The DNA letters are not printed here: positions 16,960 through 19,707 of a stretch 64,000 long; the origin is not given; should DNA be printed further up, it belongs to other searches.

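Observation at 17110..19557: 815-aa secreted protein of unknown function embedded between two ABC permease pairs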

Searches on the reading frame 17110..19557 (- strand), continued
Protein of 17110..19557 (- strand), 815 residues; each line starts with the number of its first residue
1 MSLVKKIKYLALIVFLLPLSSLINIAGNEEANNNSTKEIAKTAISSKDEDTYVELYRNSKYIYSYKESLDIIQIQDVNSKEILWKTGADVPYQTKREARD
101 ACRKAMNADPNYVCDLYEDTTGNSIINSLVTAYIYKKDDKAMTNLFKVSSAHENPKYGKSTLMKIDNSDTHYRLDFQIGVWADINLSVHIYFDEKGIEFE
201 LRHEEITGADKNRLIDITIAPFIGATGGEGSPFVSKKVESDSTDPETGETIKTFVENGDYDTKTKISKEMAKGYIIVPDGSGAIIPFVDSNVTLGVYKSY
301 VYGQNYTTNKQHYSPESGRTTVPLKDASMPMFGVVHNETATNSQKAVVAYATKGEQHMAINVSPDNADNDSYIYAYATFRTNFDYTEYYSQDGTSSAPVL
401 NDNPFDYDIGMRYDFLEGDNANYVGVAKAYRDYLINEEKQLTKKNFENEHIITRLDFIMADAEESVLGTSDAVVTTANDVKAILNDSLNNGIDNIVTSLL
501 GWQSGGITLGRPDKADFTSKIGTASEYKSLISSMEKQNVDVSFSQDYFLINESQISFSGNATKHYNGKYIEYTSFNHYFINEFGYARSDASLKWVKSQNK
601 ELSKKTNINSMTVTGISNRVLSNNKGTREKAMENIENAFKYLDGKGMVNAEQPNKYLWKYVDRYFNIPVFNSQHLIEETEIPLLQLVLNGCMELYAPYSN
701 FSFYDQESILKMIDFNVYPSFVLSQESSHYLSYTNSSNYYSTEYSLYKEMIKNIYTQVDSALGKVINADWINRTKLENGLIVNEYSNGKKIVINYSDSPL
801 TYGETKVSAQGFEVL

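Call 31: find_encoding_contigs(protein=P0031, flank=10000, max_places=2)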
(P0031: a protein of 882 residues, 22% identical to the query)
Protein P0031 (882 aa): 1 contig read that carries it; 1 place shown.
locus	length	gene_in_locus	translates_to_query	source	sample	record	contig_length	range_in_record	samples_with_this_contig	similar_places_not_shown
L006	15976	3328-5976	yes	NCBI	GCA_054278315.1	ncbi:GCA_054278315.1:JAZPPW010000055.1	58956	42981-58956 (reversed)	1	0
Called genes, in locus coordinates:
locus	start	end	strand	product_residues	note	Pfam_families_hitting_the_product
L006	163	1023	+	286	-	PF00528:BPD_transp_1 (faint)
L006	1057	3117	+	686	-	PF08450:SGL (faint), PF01436:NHL (weak), PF00515:TPR_1 (faint), PF07719:TPR_2 (faint), PF13414:TPR_11 (faint), PF04893:Yip1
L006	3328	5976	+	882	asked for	PF18952:DUF5696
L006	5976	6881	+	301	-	-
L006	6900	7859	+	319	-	PF00528:BPD_transp_1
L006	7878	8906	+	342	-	-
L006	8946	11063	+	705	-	-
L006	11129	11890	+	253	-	PF09339:HTH_IclR, PF01614:IclR_C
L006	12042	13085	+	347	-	PF06452:CBM9_1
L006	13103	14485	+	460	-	PF01547:SBP_bac_1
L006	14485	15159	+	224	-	-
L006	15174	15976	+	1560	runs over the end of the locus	PF00041:fn3 (weak)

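Call 32: predict_structure(alignment_id=A1)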
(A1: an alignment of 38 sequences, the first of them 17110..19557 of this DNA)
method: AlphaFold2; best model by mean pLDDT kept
length: 815 residues; sequences in the alignment: 38
mean_pLDDT: 87.1   pTM: 0.86
mean pLDDT of the five models: 87.1, 86.4, 84.1, 83.0, 82.6
residues with pLDDT >= 90: 459; 70-90: 273; 50-70: 68; < 50: 15
segments of 3 or more residues with pLDDT < 50: 1-3, 24-34
pLDDT, mean of each block of 10 residues (from residue 1): 55 59 44 58 87 93 90 91 82 77 85 80 71 88 85 78 93 92 94 96 94 93 84 78 78 73 82 92 85 75 86 71 77 92 91 95 71 89 87 82 92 94 96 94 89 96 83 96 97 95 93 92 97 95 95 91 90 68 90 96 95 92 88 97 96 95 94 79 95 93 82 96 93 85 93 96 93 94 97 97 95 97
secondary structure, 60 per line:
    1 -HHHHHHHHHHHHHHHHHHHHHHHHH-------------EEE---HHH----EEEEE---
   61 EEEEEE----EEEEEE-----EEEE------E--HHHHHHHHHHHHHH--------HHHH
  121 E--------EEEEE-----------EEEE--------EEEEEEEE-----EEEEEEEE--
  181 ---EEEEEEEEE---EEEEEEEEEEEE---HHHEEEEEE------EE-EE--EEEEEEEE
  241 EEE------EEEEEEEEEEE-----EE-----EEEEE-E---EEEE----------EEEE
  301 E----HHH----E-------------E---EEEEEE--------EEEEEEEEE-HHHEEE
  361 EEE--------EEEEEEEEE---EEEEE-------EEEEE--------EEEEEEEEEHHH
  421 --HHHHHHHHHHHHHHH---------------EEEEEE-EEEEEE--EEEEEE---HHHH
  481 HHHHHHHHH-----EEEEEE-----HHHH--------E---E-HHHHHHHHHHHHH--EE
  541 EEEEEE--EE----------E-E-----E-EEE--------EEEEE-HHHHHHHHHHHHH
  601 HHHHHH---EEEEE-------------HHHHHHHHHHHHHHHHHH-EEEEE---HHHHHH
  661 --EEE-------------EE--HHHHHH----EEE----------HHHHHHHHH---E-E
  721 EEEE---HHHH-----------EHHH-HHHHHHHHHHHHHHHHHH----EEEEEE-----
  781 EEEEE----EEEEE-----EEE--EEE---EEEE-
elements in order (helices of 4 or more, strands of 3 or more residues): H2-26 E40-42 E53-57 E61-66 E71-76 E82-85 H95-108 H117-120 E130-134 E146-149 E158-165 E171-178 E184-192 E196-207 E214-219 E233-243 E250-260 E273-277 E283-286 E297-301 E331-336 E345-353 E358-363 E372-380 E384-388 E396-400 E409-417 H423-437 E453-458 E460-465 E468-473 H477-489 E495-500 H506-509 H524-536 E539-546 E571-573 E582-586 H588-606 E610-614 H628-645 E647-651 H655-660 E663-665 H683-688 E693-695 H706-714 E720-724 H728-731 H748-765 E770-775 E781-785 E790-794 E800-802 E805-807 E811-814

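Call 35: fold_search(model_id=the predicted structure, library=pdb)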
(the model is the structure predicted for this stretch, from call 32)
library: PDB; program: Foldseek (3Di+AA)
matches with E <= 10: 1439; with E <= 0.001: 504
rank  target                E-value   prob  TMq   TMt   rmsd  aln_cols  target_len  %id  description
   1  5opq_D                1.8e-27  1.00  0.59  0.71   7.6       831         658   11  A 3,6-anhydro-D-galactosidase produced by Zobellia galactanivorans. This is an exo-lytic enzyme that hydrolyzes termin (released 2017-11-29)
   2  5opq_A                2.0e-27  1.00  0.58  0.70   7.6       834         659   11  A 3,6-anhydro-D-galactosidase produced by Zobellia galactanivorans. This is an exo-lytic enzyme that hydrolyzes termin (released 2017-11-29)
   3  8rzk_A                2.9e-27  1.00  0.58  0.70   7.3       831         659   11  The Michaelis complex of ZgGH129 D486N from Zobellia galactanivorans with neo-b/k-oligo-carrageenan tetrasaccharide (b (released 2024-07-31)
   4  5wzn_A                2.5e-23  1.00  0.56  0.71   9.7       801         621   13  Alpha-N-acetylgalactosaminidase NagBb from Bifidobacterium bifidum - GalNAc complex (released 2017-06-07)
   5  5wzr_A                2.5e-23  1.00  0.56  0.70   8.0       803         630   13  Alpha-N-acetylgalactosaminidase NagBb from Bifidobacterium bifidum - Gal-NHAc-DNJ complex (released 2017-06-07)
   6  5wzq_A                3.6e-23  1.00  0.55  0.71   8.4       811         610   13  Alpha-N-acetylgalactosaminidase NagBb from Bifidobacterium bifidum - quadruple mutant (released 2017-06-07)
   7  5wzr_B                4.0e-23  1.00  0.56  0.70   9.0       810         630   13  Alpha-N-acetylgalactosaminidase NagBb from Bifidobacterium bifidum - Gal-NHAc-DNJ complex (released 2017-06-07)
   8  5wzq_B                5.1e-23  1.00  0.55  0.71   9.2       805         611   12  Alpha-N-acetylgalactosaminidase NagBb from Bifidobacterium bifidum - quadruple mutant (released 2017-06-07)
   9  5wzp_B                1.3e-22  1.00  0.54  0.71   7.9       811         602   12  Alpha-N-acetylgalactosaminidase NagBb from Bifidobacterium bifidum - ligand free (released 2017-06-07)
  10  5wzn_B                2.0e-22  1.00  0.57  0.72   9.1       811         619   12  Alpha-N-acetylgalactosaminidase NagBb from Bifidobacterium bifidum - GalNAc complex (released 2017-06-07)
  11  5wzp_A                1.0e-21  1.00  0.55  0.73   7.2       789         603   12  Alpha-N-acetylgalactosaminidase NagBb from Bifidobacterium bifidum - ligand free (released 2017-06-07)
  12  6qev_B                8.4e-18  1.00  0.44  0.29   9.8       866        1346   10  EngBF DARPin Fusion 4b B6 (released 2019-11-06)
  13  2zxq                  5.6e-17  1.00  0.43  0.32   9.9       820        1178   10  Crystal structure of endo-alpha-N-acetylgalactosaminidase from Bifidobacterium longum (EngBF) (released 2009-06-16)
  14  6qfk_A                6.6e-17  1.00  0.45  0.30   9.7       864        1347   10  EngBF DARPin Fusion 4b G10 (released 2019-11-06)
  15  5a59_A                7.7e-17  1.00  0.41  0.33  10.1       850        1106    9  The structure of GH101 E796Q mutant from Streptococcus pneumoniae TIGR4 in complex with T-antigen (released 2015-09-02)
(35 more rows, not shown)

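Call 47: find_encoding_contigs(protein=P0002, flank=10000, max_places=2)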
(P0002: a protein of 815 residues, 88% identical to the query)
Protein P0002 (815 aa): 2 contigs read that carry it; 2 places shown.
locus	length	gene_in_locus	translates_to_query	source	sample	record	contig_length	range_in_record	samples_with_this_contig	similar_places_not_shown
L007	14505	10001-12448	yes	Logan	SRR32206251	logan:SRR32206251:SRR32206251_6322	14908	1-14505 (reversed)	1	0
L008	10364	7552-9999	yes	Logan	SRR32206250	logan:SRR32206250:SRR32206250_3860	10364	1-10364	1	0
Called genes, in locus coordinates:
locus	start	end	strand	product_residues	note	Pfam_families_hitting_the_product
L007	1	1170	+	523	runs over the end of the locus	?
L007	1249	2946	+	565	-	PF01547:SBP_bac_1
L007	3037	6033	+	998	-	PF01547:SBP_bac_1, PF13416:SBP_bac_8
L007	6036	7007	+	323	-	PF00528:BPD_transp_1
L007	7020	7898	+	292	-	PF00528:BPD_transp_1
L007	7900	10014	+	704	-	PF08450:SGL (faint), PF01436:NHL (faint), PF00515:TPR_1 (faint), PF07719:TPR_2 (faint), PF04893:Yip1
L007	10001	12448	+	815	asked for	PF18952:DUF5696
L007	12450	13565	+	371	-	PF00528:BPD_transp_1 (weak)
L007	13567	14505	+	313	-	?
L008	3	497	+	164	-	?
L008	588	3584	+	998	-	PF01547:SBP_bac_1, PF13416:SBP_bac_8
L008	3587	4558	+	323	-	PF00528:BPD_transp_1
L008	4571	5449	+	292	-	PF00528:BPD_transp_1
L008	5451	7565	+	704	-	PF08450:SGL (faint), PF01436:NHL (faint), PF00515:TPR_1 (faint), PF07719:TPR_2 (faint), PF04893:Yip1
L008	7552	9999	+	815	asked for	PF18952:DUF5696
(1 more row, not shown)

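Call 48: find_encoding_contigs(protein=P0008, flank=10000, max_places=2)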
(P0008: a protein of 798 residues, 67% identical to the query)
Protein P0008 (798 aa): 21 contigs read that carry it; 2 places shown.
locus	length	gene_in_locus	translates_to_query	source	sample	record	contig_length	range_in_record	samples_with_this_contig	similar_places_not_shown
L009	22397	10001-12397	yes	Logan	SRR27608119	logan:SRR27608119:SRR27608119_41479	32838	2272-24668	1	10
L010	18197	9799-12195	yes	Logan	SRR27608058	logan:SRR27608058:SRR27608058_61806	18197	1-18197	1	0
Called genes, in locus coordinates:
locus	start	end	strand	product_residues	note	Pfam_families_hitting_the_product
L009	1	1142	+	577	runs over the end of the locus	-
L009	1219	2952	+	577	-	PF13416:SBP_bac_8 (faint)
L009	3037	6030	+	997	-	PF01547:SBP_bac_1, PF13416:SBP_bac_8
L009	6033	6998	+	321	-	PF00528:BPD_transp_1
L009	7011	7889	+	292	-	PF00528:BPD_transp_1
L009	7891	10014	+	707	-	PF01436:NHL (faint), PF07494:Reg_prop (faint), PF07719:TPR_2 (faint), PF13414:TPR_11 (faint), PF04893:Yip1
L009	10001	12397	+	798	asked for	PF18952:DUF5696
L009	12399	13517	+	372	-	PF00528:BPD_transp_1 (weak)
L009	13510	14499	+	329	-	PF00528:BPD_transp_1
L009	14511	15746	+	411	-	PF00722:Glyco_hydro_16, PF26113:GH16_XgeA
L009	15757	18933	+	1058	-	-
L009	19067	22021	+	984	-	PF20578:aBig_2 (faint), PF00754:F5_F8_type_C, PF22633:F5_F8_type_C_2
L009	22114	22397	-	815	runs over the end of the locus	PF16738:CBM26, PF00128:Alpha-amylase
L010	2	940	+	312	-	?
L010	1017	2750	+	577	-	PF13416:SBP_bac_8 (faint)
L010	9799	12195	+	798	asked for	PF18952:DUF5696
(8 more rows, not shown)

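Call 53: search_protein_representatives(alignment_id=A1)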
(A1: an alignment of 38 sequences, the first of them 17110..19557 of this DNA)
Query: 38 sequences, 757 profile positions. Proteins with E-value up to 0.001 (for the whole library): 7124; up to 1e-10: 5569; up to 1e-30: 4125. The best 150 are listed.
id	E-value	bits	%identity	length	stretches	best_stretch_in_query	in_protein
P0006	1.7e-245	833.3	-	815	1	1-754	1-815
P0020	4.6e-230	782.3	-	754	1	1-755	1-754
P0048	1.3e-218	744.4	-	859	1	6-755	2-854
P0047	1.2e-217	741.2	-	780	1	1-755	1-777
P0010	7.9e-217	738.5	-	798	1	4-756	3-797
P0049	3.3e-213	726.6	-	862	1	1-755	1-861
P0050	4.7e-212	722.7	-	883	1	6-756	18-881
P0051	1.2e-210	718.1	-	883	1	1-756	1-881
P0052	7.8e-210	715.4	-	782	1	1-753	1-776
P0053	8.1e-210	715.4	-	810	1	1-755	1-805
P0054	3.8e-209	713.1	-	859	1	1-756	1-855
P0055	8.0e-209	712.1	-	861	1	1-755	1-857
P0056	1.5e-208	711.2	-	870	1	3-756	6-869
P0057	8.8e-208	708.6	-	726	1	57-755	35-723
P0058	4.2e-207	706.4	-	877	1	6-755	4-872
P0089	1.1e-200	685.2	-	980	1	47-753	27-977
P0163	4.3e-191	653.5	-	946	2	43-752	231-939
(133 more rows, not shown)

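Call 63: list_cluster_members(proteins=[P0001, P0010])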
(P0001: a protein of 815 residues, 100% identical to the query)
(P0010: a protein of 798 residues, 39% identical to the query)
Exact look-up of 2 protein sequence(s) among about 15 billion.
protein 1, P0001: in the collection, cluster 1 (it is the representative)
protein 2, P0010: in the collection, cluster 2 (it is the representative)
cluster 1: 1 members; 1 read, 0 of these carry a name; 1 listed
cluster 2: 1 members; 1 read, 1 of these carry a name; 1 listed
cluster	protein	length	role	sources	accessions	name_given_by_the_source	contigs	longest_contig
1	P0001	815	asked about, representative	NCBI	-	-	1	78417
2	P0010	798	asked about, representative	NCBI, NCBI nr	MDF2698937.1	MAG: hypothetical protein K0Q49_493 [Haloplasmataceae bacterium] | hypothetical protein [Haloplasmataceae bacterium]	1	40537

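Call 67: find_related_loci(query=A2, collection=metagenome_contigs, flank=10000)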
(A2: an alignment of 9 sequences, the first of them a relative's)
Query A2 (865 aa) in metagenome_contigs; peptide patterns used: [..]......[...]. (x = any residue, [..] = any of these).
600 stretches matched a pattern (row limit reached: there are more); 565 encode a relative of the query (tblastn E <= 1e-3); the best 80 are kept; 80 distinct loci.
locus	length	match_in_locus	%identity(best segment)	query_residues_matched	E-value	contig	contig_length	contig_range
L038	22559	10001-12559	51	2-863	0e+0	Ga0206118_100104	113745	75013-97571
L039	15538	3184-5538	46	78-864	0e+0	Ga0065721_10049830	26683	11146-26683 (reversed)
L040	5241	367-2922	42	4-861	0e+0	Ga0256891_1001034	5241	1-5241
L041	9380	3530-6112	41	2-861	0e+0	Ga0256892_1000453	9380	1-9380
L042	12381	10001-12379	42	71-860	0e+0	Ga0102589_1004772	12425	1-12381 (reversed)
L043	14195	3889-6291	40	66-860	0e+0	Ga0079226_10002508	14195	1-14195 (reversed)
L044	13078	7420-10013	44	1-863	0e+0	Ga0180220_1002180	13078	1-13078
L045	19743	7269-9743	39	50-862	0e+0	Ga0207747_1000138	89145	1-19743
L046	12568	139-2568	38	78-865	0e+0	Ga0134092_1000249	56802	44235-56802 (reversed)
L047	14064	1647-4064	40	62-864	0e+0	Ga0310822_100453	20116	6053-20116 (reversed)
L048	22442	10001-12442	39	54-863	0e+0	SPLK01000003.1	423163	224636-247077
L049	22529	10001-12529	37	2-863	0e+0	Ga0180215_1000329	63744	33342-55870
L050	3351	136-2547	39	65-862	0e+0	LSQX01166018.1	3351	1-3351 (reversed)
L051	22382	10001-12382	39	78-865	0e+0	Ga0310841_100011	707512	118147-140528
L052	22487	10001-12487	38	50-863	0e+0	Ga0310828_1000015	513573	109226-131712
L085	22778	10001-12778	39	63-860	9e-133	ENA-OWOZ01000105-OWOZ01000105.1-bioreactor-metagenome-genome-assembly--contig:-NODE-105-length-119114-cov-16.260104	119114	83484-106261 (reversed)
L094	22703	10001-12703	36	68-863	4e-127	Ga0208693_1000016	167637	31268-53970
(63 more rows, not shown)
